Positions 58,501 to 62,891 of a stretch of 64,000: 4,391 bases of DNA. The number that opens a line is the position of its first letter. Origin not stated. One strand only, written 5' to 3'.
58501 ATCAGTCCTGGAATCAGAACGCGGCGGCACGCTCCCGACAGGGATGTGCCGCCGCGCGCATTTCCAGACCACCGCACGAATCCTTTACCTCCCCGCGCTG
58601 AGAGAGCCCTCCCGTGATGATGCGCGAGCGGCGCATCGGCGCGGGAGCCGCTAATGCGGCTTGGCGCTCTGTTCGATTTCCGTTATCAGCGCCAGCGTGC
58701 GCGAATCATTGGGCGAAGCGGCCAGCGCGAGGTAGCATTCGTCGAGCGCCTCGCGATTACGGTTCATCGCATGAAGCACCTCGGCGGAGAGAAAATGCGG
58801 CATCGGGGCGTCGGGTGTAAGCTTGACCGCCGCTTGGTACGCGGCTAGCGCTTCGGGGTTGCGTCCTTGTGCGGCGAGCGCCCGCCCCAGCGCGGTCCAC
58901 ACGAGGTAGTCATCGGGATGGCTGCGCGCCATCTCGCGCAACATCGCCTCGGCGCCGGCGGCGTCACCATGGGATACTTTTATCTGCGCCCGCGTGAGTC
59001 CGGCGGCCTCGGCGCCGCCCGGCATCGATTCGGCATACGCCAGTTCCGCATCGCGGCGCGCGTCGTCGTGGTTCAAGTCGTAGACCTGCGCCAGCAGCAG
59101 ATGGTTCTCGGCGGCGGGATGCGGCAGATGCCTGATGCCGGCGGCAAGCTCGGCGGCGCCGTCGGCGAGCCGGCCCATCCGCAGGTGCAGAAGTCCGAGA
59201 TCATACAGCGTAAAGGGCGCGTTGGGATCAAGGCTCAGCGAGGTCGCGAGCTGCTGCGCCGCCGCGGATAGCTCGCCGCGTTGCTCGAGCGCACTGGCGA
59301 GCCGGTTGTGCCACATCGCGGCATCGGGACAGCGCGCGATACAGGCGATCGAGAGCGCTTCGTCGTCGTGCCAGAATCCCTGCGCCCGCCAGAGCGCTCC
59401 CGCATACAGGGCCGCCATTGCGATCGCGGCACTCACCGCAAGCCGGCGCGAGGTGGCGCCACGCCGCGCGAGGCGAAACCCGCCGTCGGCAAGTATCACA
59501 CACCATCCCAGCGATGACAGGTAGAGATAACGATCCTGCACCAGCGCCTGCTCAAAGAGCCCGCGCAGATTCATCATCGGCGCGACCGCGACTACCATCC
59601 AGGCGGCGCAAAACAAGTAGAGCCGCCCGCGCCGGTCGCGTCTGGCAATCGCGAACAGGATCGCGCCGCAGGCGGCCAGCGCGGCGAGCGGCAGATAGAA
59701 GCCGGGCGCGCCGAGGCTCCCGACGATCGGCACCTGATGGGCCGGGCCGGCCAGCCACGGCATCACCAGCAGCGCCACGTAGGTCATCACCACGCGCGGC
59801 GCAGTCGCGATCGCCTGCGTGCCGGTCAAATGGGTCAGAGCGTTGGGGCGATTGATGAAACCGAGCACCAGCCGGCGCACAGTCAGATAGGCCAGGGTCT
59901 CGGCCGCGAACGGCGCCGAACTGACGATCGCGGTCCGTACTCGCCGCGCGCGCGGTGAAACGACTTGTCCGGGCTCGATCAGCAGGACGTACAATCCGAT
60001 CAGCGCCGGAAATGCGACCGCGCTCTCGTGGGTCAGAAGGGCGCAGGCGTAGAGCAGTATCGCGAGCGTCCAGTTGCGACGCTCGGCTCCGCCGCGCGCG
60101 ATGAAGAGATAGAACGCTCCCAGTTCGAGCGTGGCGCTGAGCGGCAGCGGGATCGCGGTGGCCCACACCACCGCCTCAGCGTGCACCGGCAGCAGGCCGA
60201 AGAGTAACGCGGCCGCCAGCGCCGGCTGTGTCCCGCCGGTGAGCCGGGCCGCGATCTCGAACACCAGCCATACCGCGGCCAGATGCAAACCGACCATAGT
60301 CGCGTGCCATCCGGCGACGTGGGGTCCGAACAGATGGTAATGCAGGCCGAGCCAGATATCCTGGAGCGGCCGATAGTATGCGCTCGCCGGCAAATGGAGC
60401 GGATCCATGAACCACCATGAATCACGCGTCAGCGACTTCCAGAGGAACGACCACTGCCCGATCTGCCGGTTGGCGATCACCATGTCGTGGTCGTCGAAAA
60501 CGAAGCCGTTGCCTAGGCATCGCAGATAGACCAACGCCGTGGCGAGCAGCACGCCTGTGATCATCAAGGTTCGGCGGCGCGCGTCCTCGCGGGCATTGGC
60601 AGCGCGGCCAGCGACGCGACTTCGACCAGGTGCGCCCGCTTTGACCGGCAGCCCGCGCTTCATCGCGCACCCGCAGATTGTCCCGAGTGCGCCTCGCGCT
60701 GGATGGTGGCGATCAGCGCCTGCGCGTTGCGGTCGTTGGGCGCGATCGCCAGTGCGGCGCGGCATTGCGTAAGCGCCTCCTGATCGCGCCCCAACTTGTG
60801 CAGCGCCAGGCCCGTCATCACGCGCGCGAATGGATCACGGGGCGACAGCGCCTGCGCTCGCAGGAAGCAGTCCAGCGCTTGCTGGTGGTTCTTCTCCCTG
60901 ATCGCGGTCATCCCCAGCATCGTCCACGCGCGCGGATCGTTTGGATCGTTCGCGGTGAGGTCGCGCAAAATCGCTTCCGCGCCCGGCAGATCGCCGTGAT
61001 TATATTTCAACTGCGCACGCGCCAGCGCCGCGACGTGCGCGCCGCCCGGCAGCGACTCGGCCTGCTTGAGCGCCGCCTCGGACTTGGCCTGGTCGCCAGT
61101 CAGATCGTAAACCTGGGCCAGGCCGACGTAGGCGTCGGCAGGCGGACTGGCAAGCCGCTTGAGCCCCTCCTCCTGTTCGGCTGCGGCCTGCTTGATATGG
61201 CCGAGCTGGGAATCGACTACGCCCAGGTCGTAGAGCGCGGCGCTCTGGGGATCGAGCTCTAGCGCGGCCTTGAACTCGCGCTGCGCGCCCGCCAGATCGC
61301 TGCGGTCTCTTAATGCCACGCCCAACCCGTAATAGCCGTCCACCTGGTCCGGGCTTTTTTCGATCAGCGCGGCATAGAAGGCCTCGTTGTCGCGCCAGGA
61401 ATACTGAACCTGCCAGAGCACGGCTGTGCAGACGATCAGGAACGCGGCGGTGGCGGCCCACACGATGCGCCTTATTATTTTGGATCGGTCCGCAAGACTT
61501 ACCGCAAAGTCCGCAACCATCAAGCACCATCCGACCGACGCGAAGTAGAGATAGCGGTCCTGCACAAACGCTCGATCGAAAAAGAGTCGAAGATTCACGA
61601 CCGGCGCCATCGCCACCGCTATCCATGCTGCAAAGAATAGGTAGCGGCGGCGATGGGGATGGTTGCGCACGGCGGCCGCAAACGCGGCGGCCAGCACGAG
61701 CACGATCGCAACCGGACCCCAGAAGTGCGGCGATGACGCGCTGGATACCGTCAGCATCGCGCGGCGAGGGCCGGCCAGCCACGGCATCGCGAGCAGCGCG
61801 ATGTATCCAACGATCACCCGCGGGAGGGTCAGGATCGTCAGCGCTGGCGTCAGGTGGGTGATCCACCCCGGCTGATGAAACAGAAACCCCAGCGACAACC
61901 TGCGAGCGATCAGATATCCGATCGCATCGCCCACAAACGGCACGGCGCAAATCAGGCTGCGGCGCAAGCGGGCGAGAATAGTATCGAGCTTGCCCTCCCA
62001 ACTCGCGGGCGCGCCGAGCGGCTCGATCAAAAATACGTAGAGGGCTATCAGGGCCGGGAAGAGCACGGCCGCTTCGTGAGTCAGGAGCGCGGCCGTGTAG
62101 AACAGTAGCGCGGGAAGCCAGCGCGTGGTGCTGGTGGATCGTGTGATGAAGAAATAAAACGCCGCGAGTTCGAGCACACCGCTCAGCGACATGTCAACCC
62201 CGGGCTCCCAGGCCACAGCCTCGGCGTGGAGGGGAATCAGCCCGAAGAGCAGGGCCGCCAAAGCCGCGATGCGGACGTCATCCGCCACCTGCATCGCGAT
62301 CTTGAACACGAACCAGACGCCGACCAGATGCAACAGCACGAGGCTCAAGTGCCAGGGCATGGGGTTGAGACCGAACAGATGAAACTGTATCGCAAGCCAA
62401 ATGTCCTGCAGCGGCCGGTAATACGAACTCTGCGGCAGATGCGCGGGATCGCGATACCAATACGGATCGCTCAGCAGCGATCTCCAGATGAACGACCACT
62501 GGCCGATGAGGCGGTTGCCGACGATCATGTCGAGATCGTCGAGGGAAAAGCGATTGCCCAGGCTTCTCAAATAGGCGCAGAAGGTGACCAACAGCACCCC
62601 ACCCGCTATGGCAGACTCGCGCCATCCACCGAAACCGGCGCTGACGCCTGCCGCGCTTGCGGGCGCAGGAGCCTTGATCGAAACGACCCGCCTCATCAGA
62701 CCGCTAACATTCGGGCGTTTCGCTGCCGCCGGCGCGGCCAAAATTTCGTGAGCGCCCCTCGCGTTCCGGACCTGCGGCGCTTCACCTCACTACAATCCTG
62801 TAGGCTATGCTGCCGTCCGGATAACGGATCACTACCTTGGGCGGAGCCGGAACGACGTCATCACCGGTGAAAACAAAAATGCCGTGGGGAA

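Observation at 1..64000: Whole window is a supercluster of GT-C glycosyltransferases plus lipid-linked-sugar donor machinery: candidate protein O-glycosylation / glycan-decoration island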

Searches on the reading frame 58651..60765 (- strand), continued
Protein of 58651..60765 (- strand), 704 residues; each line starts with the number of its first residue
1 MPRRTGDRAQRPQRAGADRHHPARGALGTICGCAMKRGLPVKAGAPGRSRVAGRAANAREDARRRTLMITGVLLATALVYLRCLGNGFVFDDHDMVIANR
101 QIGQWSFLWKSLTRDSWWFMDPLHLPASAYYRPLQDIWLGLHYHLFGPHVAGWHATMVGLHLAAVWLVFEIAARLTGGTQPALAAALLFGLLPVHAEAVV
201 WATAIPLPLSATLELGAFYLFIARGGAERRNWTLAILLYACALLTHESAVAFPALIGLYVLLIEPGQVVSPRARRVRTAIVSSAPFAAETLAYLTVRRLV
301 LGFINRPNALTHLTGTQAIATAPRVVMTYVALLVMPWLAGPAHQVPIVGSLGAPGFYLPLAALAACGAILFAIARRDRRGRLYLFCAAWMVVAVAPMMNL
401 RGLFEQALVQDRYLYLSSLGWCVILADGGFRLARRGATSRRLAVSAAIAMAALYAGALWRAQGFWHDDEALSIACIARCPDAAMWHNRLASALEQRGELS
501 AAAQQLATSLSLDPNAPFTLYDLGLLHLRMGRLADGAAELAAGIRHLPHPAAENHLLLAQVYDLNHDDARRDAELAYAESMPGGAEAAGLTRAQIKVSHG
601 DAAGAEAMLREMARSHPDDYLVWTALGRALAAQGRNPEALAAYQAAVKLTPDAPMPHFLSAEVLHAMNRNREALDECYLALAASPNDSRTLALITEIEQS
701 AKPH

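Call 97: search_protein_families(library=ncbifam, proteins=[window:58651-60765:-], max_evalue=0.001)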
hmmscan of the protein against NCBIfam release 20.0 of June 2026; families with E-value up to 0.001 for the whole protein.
window:58651-60765:- (704 aa): 8 families
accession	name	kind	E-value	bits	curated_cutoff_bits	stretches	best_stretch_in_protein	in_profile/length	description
TIGR02917.1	PEP_TPR_lipo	equivalog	8.6e-20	70.2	312.2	1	475-698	457-679/899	XrtA/PEP-CTERM system TPR-repeat protein PrsT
TIGR02552.1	LcrH_SycD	equivalog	4.8e-13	49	104.8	1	597-698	29-130/136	SycD/LcrH family type III secretion system chaperone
NF040959.1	MamA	equivalog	1e-09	38.1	200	1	593-689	44-140/204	magnetosome protein MamA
NF033920.0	C39_PA2778_fam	equivalog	3.6e-06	26.6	150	1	578-683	147-253/255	PA2778 family cysteine peptidase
NF008520.0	PRK11447.1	equivalog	1.8e-05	22.8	858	1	593-654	276-337/1157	cellulose synthase complex outer membrane protein BcsC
TIGR02521.1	type_IV_pilW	equivalog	6.2e-05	22.7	154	0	599-653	44-98/234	type IV pilus biogenesis/stability protein PilW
NF033758.1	gliding_GltE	equivalog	6.7e-05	22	225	1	477-676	148-346/411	adventurous gliding motility TPR repeat lipoprotein GltE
NF033762.1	social_mot_Tgl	equivalog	0.0003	20.2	225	0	631-690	42-102/252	social motility TPR repeat lipoprotein Tgl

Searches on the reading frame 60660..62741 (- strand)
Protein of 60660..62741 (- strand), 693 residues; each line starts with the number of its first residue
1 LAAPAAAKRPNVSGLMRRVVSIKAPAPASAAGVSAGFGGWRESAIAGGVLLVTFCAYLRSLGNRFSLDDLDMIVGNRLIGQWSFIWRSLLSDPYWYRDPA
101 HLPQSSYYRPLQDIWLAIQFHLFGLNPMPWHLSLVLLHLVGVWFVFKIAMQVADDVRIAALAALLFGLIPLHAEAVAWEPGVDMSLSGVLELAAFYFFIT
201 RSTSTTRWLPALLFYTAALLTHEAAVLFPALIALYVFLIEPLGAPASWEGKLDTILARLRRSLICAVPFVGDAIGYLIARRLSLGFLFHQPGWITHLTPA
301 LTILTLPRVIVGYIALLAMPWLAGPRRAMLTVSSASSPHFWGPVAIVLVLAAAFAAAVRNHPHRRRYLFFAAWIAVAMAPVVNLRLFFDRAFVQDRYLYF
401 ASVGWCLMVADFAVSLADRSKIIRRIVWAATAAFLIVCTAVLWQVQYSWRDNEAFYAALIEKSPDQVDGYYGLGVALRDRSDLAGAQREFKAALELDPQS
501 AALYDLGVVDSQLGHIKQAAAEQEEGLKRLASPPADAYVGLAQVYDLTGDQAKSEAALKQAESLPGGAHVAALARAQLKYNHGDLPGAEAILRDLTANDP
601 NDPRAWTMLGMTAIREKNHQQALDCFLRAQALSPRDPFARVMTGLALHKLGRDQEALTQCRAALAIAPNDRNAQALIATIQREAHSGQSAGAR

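Call 6: search_protein_families(library=pfam, proteins=[window:60660-62741:-], max_evalue=0.01)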
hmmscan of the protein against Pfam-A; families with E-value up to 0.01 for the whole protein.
window:60660-62741:- (693 aa): 15 families
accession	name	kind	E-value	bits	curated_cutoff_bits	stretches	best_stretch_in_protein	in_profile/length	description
PF07719.23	TPR_2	-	9.7e-21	72.6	27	3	603-636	1-34/34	Tetratricopeptide repeat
PF13432.12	TPR_16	-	9.9e-19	67.9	32.7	2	573-637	1-65/65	Tetratricopeptide repeat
PF13181.12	TPR_8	-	5e-17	61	25.7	1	604-635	2-33/34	Tetratricopeptide repeat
PF00515.34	TPR_1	-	7.9e-17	60.7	27.8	1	603-635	1-33/34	Tetratricopeptide repeat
PF13431.12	TPR_17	-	1.8e-14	53.2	24.4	1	595-623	5-33/34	Tetratricopeptide repeat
PF13428.12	TPR_14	-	3.4e-13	49.3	23.5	1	571-610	3-42/44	Tetratricopeptide repeat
PF23914.1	TPR_CcmH_CycH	-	1.2e-10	41.9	42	2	592-685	39-135/158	Cytochrome c-type biogenesis protein H TPR domain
PF14559.12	TPR_19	-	5e-10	40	25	1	555-609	11-65/68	Tetratricopeptide repeat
PF13424.12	TPR_12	-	1.8e-09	38.1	30.1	1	605-667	5-75/77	Tetratricopeptide repeat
PF13414.12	TPR_11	-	1.2e-08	34.9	26.8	0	476-507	3-35/42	TPR repeat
PF13371.12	TPR_9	-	1.4e-07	31.8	35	1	612-676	4-68/73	Tetratricopeptide repeat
PF12895.13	ANAPC3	-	6.9e-05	23.5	27.2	1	585-658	5-77/82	Anaphase-promoting complex, cyclosome, subunit 3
PF09976.15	TPR_21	-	0.004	17.3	25.5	0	556-667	63-176/193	Tetratricopeptide repeat-like domain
PF13174.12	TPR_6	-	0.0059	17.6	26.3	0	573-601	4-32/33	Tetratricopeptide repeat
PF14853.12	Fis1_TPR_C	-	0.0095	16.6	25.3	0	645-683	9-47/53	Fis1 C-terminal tetratricopeptide repeat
